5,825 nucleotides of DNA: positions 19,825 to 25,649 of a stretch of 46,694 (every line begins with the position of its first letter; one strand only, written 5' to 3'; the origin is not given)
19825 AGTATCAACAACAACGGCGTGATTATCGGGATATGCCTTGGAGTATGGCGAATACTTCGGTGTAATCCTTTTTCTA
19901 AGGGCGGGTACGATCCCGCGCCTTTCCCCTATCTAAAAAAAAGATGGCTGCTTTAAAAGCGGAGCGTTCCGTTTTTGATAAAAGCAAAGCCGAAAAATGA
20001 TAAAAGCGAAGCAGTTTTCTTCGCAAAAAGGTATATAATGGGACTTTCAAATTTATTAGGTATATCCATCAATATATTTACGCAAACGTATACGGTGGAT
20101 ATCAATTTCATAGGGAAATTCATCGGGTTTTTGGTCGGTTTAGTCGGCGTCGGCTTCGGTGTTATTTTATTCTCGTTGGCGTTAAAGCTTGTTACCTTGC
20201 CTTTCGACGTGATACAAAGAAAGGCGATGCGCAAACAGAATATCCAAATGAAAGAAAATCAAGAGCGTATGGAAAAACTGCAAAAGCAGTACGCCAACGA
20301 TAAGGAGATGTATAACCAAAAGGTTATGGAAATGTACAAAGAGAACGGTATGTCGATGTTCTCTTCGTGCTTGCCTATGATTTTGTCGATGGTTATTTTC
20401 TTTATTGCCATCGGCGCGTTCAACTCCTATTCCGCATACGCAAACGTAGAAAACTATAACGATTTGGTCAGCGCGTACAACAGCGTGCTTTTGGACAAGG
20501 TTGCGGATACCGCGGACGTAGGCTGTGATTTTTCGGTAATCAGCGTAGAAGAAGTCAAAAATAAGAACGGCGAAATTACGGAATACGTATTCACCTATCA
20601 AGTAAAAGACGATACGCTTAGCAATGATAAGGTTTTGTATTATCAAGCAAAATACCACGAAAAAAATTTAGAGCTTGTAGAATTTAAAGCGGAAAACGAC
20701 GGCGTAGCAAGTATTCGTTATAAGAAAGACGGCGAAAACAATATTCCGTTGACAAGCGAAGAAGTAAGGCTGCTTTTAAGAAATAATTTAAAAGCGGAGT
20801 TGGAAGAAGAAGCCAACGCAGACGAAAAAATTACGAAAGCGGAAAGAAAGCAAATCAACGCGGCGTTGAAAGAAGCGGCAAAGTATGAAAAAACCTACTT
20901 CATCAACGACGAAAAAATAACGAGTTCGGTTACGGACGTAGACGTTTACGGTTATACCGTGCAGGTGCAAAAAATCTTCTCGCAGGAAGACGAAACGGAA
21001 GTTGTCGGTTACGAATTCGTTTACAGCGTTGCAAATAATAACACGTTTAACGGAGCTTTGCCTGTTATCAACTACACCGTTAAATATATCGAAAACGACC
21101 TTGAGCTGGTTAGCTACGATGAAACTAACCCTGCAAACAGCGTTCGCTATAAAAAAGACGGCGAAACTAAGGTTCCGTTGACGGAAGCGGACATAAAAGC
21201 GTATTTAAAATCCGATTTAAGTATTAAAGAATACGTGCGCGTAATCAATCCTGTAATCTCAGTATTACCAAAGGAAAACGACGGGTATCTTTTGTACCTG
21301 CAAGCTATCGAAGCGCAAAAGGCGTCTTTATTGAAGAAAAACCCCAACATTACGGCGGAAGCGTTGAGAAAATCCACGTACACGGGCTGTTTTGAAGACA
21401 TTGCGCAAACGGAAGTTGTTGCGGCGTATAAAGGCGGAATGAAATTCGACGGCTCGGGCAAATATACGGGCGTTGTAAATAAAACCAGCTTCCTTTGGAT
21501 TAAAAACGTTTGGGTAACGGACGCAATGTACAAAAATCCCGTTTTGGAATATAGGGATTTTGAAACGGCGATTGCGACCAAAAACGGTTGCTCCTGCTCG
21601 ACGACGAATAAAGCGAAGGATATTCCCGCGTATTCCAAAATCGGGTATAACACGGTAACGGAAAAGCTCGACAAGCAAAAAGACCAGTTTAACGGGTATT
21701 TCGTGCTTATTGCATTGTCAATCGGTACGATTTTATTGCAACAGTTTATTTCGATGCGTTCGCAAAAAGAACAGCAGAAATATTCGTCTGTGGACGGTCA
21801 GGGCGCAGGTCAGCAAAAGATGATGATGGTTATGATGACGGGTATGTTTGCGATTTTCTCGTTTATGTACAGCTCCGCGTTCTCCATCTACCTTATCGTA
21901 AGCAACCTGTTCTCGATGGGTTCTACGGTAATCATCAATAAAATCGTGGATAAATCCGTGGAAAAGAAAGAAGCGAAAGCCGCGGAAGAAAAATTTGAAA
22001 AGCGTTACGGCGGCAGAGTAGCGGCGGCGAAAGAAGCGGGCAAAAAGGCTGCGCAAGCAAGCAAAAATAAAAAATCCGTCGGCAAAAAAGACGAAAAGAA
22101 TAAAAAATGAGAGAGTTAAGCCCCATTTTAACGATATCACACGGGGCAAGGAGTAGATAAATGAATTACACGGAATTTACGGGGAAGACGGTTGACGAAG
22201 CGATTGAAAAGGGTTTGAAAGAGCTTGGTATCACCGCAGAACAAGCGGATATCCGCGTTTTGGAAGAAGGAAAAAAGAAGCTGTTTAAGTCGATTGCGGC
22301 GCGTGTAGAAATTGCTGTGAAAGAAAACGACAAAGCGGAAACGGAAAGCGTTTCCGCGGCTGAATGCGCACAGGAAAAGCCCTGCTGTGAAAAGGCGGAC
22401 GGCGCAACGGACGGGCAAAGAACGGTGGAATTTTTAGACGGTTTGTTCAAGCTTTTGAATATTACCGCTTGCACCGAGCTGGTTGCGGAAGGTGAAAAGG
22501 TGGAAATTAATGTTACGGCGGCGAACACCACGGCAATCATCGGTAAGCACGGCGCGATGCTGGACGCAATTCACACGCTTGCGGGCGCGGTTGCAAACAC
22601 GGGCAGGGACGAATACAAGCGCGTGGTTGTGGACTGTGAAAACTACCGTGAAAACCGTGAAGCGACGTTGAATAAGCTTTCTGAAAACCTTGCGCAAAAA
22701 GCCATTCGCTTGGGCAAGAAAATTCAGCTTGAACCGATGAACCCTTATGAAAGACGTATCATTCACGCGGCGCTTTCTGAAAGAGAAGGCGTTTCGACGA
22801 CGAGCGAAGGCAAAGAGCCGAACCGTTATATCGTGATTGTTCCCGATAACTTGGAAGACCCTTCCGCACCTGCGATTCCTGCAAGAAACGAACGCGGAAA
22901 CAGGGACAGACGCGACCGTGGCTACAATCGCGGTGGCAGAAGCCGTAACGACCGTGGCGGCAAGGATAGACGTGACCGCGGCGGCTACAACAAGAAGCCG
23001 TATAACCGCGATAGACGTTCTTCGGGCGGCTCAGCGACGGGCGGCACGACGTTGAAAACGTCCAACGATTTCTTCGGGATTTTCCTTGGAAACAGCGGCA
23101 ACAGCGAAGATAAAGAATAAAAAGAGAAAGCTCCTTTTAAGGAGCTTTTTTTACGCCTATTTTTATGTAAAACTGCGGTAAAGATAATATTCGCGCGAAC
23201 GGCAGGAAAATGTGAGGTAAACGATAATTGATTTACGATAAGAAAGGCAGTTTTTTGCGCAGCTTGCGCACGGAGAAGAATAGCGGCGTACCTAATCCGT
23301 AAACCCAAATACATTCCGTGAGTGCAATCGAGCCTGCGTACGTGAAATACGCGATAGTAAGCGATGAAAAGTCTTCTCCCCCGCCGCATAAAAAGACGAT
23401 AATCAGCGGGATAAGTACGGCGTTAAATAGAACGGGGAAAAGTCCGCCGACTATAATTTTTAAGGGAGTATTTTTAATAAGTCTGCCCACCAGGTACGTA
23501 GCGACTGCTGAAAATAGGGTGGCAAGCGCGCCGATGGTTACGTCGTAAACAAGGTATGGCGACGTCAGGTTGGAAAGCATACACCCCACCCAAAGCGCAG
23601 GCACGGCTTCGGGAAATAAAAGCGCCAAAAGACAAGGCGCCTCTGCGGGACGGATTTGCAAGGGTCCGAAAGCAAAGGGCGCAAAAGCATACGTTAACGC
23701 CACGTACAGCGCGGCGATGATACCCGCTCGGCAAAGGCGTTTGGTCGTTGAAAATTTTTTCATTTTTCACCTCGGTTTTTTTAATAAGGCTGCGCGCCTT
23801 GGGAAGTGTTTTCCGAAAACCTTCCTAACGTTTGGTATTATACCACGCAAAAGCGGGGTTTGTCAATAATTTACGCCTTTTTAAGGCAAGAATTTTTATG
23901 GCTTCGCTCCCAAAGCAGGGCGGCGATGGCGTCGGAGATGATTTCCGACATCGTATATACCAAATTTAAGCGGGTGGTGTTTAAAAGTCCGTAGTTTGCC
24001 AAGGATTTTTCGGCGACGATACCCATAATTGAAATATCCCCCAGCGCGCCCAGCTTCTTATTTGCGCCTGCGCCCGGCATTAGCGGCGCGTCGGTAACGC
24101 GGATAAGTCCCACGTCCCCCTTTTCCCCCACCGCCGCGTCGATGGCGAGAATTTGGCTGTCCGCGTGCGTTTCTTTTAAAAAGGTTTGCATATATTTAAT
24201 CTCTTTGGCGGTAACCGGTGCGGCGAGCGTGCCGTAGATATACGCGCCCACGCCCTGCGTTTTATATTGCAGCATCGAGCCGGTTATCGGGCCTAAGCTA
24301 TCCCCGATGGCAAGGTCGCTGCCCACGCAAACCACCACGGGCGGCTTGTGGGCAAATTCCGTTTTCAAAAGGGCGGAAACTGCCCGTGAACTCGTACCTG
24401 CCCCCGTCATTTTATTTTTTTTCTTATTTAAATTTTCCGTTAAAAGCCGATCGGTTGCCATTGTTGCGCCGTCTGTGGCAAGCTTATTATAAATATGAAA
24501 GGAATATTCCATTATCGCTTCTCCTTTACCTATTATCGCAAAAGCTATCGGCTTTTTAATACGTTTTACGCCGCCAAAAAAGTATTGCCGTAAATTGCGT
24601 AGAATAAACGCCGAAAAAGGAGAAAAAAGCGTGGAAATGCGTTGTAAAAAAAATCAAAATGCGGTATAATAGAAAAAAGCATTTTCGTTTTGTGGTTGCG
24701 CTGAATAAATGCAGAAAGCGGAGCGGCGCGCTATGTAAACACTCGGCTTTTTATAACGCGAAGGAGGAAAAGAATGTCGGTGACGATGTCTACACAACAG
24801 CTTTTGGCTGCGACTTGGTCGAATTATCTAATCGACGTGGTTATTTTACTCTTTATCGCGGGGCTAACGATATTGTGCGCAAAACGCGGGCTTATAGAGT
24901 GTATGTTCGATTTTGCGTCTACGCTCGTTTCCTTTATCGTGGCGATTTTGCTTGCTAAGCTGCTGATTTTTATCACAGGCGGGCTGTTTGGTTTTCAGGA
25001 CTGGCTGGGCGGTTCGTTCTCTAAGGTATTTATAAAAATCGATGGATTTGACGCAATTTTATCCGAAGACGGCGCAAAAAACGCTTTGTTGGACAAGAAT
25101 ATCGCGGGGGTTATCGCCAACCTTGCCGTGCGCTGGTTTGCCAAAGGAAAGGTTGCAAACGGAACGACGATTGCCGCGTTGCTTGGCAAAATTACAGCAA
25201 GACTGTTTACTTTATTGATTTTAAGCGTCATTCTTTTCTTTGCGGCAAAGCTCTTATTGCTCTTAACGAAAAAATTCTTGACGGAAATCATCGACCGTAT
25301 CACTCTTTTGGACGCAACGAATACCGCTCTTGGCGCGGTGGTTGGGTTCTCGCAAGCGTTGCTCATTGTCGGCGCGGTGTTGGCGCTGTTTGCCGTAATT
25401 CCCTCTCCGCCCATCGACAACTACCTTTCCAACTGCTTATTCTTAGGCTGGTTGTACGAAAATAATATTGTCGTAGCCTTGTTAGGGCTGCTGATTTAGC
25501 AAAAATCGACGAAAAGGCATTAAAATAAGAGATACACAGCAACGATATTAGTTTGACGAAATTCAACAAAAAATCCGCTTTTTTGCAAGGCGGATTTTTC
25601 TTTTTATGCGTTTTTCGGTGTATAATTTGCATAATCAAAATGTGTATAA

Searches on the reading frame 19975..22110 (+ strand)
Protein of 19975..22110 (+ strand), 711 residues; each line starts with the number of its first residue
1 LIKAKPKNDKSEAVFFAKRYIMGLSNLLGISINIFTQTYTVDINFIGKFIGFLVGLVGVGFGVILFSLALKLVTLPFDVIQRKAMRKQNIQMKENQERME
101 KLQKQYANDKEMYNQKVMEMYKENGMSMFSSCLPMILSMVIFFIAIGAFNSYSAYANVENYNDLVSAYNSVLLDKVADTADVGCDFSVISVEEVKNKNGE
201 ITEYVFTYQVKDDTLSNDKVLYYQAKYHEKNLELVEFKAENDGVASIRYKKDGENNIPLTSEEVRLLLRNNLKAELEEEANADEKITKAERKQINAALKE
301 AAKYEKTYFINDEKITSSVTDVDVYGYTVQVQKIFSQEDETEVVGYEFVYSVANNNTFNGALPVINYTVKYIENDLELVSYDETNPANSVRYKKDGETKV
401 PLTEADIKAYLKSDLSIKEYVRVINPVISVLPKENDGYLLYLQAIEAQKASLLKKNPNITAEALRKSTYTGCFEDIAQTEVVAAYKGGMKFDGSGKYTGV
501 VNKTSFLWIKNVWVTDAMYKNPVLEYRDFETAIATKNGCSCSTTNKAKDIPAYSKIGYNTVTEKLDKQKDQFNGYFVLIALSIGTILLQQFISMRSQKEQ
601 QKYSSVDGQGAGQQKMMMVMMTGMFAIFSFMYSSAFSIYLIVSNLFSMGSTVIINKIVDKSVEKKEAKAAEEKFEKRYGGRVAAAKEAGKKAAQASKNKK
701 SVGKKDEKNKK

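Call 6: search_protein_families(library=pfam, proteins=[window:19975-22110:+])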
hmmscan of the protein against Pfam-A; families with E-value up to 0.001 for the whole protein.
window:19975-22110:+ (711 aa): 2 families
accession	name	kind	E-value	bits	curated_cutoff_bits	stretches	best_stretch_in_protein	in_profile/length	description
PF02096.25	60KD_IMP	-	4.2e-30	105.3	35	2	60-151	2-89/163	60Kd inner membrane protein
PF01956.21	EMC3_TMCO1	-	2.2e-05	24.7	27.1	1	79-154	37-113/169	Integral membrane protein EMC3/TMCO1-like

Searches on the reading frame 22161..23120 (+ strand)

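Call 6: search_protein_families(library=pfam, proteins=[window:22161-23120:+])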
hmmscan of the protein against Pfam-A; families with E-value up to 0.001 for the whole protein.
window:22161-23120:+ (319 aa): 3 families
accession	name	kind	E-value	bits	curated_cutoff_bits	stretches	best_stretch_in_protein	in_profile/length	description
PF01424.28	R3H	-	2.3e-18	66.4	26.8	1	169-227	2-59/60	R3H domain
PF14804.11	Jag_N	-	1.1e-14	55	25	1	6-51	1-48/50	Jag N-terminus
PF13083.13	KH_KhpA-B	-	1.1e-08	35.3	32.1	1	108-155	25-71/73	KhpA/KhpB, KH domain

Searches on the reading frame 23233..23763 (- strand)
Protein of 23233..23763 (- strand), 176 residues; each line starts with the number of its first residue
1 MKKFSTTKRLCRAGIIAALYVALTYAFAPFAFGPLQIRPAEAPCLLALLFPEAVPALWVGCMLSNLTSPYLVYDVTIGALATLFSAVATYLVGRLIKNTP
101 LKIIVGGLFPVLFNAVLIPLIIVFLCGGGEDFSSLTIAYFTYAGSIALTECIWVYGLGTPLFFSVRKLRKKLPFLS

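Call 9: search_protein_families(library=pfam, proteins=[window:23233-23763:-])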
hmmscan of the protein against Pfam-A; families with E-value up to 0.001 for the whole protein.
window:23233-23763:- (176 aa): 1 family
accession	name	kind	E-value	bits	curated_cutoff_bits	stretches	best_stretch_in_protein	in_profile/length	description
PF06177.16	QueT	-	1.6e-33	116.4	33.7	1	10-167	1-141/141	QueT transporter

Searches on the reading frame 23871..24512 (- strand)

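Call 9: search_protein_families(library=pfam, proteins=[window:23871-24512:-])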
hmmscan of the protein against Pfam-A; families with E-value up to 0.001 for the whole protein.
window:23871-24512:- (213 aa): 1 family
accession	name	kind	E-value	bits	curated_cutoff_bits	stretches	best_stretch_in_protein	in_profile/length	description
PF06866.16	DUF1256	-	1.3e-39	135.7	27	1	46-194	14-163/164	Protein of unknown function (DUF1256)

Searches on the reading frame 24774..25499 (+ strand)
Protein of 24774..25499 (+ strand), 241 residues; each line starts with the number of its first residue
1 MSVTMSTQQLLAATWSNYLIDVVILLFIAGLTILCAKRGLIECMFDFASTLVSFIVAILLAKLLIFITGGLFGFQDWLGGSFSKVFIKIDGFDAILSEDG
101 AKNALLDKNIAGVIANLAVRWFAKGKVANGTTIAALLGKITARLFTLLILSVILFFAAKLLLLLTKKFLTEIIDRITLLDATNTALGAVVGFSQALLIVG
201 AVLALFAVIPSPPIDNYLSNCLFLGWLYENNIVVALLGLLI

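Call 6: search_protein_families(library=pfam, proteins=[window:24774-25499:+])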
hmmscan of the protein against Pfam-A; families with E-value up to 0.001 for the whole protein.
window:24774-25499:+ (241 aa): 1 family
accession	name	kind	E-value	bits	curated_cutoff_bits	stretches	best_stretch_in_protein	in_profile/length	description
PF02674.22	Colicin_V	-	8.4e-13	49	29.3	1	132-227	44-139/144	Colicin V production protein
